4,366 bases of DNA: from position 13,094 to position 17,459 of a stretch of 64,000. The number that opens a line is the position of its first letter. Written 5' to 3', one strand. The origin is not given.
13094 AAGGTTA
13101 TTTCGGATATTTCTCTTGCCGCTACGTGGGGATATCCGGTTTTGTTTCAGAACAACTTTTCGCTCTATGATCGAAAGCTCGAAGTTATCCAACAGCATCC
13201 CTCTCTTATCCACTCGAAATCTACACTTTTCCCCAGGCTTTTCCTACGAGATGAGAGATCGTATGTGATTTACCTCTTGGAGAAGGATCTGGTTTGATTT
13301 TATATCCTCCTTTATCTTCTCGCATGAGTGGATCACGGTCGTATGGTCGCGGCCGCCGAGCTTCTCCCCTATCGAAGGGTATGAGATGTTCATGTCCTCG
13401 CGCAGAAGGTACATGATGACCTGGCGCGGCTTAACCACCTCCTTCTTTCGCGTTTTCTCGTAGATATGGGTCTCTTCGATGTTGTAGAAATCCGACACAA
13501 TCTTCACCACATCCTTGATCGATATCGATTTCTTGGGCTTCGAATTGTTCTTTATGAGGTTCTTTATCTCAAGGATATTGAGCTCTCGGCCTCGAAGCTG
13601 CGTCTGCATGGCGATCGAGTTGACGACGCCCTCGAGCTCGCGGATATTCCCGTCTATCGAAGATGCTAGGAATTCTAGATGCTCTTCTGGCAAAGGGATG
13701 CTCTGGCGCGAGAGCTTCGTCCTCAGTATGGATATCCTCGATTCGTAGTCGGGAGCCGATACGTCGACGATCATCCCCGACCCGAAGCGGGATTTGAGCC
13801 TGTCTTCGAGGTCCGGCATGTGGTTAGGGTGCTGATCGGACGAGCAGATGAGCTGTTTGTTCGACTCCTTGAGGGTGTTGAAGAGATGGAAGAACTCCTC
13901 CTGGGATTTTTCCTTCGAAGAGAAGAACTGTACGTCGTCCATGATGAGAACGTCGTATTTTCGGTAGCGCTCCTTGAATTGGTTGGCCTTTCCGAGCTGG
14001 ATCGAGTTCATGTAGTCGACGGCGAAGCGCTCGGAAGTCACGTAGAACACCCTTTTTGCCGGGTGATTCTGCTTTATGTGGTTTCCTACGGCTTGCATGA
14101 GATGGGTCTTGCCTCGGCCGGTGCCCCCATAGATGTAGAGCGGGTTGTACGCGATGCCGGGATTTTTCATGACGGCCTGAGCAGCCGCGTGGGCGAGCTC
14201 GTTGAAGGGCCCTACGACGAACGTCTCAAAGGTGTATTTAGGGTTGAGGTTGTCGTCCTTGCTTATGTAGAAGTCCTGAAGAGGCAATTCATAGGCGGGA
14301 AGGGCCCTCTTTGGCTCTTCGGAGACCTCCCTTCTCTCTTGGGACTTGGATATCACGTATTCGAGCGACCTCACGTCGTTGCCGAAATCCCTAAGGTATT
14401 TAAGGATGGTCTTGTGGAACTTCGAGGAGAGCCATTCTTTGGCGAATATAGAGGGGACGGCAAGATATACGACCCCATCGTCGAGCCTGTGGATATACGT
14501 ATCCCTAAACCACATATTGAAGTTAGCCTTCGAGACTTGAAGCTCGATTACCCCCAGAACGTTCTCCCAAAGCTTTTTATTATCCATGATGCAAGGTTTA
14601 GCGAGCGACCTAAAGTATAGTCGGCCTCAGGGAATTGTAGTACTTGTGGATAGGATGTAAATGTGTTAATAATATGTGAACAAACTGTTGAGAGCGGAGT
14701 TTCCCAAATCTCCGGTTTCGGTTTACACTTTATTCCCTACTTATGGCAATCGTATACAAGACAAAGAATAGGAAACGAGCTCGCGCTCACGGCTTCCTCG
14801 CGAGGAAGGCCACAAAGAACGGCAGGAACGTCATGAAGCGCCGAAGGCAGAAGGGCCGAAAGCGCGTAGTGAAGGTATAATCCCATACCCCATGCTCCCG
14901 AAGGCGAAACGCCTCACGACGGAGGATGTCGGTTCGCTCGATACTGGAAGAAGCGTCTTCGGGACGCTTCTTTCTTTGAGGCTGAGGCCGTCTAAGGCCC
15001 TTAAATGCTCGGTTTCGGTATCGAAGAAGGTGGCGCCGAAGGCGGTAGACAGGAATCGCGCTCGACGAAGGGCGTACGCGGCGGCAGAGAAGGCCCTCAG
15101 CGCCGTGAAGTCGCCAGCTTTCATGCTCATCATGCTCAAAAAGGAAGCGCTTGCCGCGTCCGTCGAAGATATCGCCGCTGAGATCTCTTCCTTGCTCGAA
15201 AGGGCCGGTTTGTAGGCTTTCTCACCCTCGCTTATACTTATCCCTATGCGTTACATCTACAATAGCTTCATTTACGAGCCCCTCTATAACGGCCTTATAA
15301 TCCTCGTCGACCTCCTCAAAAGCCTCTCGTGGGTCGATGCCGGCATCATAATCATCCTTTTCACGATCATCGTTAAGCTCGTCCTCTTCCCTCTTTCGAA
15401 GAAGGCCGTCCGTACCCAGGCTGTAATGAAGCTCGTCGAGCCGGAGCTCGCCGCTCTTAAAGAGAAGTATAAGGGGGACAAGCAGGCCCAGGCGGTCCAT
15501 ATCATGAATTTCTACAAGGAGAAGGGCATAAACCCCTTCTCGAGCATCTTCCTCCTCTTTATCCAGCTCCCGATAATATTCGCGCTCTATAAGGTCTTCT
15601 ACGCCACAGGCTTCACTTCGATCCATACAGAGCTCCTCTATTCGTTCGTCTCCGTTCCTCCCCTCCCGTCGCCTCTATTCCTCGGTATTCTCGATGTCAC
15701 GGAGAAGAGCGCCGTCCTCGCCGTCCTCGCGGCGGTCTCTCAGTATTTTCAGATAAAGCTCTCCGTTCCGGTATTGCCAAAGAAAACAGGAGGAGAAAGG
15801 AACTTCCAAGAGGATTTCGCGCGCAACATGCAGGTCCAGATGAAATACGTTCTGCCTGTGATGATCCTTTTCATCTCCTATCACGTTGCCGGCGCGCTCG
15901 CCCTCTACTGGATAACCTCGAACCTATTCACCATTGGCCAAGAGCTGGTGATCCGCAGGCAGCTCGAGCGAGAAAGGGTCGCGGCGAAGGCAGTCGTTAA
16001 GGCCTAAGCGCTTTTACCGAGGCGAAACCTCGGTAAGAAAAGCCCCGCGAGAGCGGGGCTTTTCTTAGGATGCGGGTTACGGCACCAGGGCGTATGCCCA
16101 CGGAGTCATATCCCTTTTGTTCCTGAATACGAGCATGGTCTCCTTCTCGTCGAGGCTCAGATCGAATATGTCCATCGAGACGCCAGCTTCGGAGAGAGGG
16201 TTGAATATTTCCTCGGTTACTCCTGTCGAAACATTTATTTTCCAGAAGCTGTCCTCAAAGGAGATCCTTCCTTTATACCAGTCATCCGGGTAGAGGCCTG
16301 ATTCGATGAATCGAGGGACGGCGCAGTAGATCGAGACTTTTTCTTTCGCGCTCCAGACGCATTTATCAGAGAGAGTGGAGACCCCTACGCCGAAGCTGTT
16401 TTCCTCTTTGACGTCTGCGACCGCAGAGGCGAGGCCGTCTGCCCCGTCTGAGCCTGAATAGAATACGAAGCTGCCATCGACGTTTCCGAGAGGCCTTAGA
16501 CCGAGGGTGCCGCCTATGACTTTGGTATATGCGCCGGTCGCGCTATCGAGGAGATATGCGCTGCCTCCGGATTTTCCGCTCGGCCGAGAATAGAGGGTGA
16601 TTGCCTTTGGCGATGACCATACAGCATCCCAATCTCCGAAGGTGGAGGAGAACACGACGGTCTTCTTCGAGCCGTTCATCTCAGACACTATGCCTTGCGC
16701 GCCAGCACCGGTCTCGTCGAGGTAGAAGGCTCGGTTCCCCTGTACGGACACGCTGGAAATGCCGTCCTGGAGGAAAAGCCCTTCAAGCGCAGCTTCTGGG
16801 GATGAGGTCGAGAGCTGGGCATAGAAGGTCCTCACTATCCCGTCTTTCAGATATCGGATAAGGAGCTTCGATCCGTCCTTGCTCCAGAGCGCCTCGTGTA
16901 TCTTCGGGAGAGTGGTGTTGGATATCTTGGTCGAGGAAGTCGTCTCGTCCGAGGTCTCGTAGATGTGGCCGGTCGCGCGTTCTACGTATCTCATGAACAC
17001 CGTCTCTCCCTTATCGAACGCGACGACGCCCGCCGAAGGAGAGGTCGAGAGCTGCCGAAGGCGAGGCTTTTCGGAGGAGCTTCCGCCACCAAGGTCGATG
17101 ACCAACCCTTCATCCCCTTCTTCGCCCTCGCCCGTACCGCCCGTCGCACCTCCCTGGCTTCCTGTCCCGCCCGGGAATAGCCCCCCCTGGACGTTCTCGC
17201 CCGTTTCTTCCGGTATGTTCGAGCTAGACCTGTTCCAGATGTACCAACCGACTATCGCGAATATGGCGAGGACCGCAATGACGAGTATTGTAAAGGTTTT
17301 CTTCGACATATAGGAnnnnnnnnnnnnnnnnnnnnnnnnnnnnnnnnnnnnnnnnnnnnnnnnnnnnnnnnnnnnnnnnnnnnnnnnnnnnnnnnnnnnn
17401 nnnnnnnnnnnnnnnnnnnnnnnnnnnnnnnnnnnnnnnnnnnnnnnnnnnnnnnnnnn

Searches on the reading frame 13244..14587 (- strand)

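Call 38: search_protein_families(library=pfam, proteins=[window:13244-14587:-], max_evalue=0.0001)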
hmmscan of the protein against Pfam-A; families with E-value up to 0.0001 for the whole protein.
window:13244-14587:- (447 aa): 5 families
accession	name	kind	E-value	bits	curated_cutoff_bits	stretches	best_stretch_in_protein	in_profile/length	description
PF00308.24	Bac_DnaA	-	1.6e-67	227.2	23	1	114-275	1-162/162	Bacterial DnaA ATPAse domain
PF08299.17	Bac_DnaA_C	-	1.7e-26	92.5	31.5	1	357-425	1-69/69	Bacterial dnaA protein helix-turn-helix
PF11638.13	DnaA_N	-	3.5e-14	52.7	24.6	1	5-66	2-64/65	DnaA N-terminal domain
PF01695.23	IstB_IS21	-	1.8e-08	34.6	24.1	1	151-249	96-192/238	IstB-like ATP binding protein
PF00910.28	RNA_helicase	-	1.5e-05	25.9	21.5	1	150-264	1-91/105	RNA helicase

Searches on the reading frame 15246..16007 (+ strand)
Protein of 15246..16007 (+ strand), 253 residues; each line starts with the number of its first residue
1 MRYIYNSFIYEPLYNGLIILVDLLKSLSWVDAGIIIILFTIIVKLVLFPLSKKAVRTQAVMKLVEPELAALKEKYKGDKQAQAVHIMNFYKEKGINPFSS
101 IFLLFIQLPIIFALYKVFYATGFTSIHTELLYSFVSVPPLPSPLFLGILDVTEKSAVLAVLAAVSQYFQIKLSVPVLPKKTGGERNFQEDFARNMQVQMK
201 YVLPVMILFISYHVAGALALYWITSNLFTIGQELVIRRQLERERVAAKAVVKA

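Call 38: search_protein_families(library=pfam, proteins=[window:15246-16007:+], max_evalue=0.0001)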
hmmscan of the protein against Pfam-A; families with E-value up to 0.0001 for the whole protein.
window:15246-16007:+ (253 aa): 1 family
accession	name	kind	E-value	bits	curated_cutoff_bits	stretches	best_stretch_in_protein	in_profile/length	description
PF02096.25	60KD_IMP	-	7.9e-46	156.5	35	1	33-238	2-163/163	60Kd inner membrane protein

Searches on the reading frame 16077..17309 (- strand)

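Call 38: search_protein_families(library=pfam, proteins=[window:16077-17309:-], max_evalue=0.0001)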
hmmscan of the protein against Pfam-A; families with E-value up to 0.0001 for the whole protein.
window:16077-17309:- (410 aa): 0 families

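Call 98: search_protein_families(library=pfam, proteins=[window:16077-17309:-], max_evalue=0.05)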
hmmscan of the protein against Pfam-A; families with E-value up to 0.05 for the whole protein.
window:16077-17309:- (410 aa): 1 family
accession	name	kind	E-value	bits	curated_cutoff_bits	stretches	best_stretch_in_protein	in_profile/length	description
PF13150.11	TraL_transposon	-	0.025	14.8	27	1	1-41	22-62/86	Conjugative transposon protein TraL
